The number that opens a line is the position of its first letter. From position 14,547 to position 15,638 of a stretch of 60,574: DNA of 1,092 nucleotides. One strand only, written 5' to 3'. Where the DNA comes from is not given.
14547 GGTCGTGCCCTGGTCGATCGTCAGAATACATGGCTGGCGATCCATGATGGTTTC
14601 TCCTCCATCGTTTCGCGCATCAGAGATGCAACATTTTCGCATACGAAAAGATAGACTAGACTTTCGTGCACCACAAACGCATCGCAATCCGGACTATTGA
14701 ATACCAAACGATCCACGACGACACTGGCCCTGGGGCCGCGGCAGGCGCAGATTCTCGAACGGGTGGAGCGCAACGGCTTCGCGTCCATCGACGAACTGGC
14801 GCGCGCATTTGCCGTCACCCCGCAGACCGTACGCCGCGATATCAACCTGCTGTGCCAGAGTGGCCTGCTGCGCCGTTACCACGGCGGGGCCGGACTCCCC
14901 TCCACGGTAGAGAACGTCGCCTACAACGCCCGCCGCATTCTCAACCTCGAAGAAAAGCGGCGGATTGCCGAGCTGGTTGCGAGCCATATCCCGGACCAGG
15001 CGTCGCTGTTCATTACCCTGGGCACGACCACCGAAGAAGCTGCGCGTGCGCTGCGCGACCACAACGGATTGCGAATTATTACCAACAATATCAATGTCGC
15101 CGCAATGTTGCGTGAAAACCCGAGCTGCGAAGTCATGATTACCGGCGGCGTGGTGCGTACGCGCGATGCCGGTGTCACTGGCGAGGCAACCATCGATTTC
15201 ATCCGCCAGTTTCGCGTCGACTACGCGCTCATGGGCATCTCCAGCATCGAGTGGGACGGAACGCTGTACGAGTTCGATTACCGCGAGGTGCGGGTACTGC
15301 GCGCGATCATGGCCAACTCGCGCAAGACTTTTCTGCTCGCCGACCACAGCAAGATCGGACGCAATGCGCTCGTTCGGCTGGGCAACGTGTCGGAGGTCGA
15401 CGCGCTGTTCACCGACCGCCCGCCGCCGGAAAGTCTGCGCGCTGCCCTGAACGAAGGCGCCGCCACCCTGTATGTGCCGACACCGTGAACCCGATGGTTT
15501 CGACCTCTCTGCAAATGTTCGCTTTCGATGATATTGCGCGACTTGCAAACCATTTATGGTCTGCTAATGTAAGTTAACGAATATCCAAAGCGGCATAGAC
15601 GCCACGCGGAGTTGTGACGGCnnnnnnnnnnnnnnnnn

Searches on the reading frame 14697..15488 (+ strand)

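Call 6: search_protein_families(library=pfam, proteins=[window:14697-15488:+])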
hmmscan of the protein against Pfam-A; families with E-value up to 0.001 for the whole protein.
window:14697-15488:+ (263 aa): 9 families
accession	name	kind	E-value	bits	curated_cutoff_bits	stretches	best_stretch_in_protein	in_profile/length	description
PF00455.28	DeoRC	-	4.1e-52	176.8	31.8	1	83-241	2-160/160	DeoR C terminal sensor domain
PF08220.18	HTH_DeoR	-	2.4e-18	66.1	21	1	15-70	1-56/57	DeoR-like helix-turn-helix domain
PF08279.18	HTH_11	-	7.2e-08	32.6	25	1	15-56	1-43/55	HTH domain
PF12802.13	MarR_2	-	2.1e-06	28.2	27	1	13-60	4-52/61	MarR family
PF13412.12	HTH_24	-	6.4e-06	26.1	21.9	1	18-59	7-48/48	Winged helix-turn-helix DNA-binding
PF25212.1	HVO_A0114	-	1.4e-05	25.2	27.6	1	11-64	19-72/84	HVO_A0114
PF19187.6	HTH_PafC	-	3.9e-05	23.9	32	1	18-63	8-53/115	PafC helix-turn-helix domain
PF12840.13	HTH_20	-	0.00038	20.8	27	0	19-59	9-49/51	Helix-turn-helix domain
PF01047.28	MarR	-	0.00062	20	24.6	0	14-62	3-51/59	MarR family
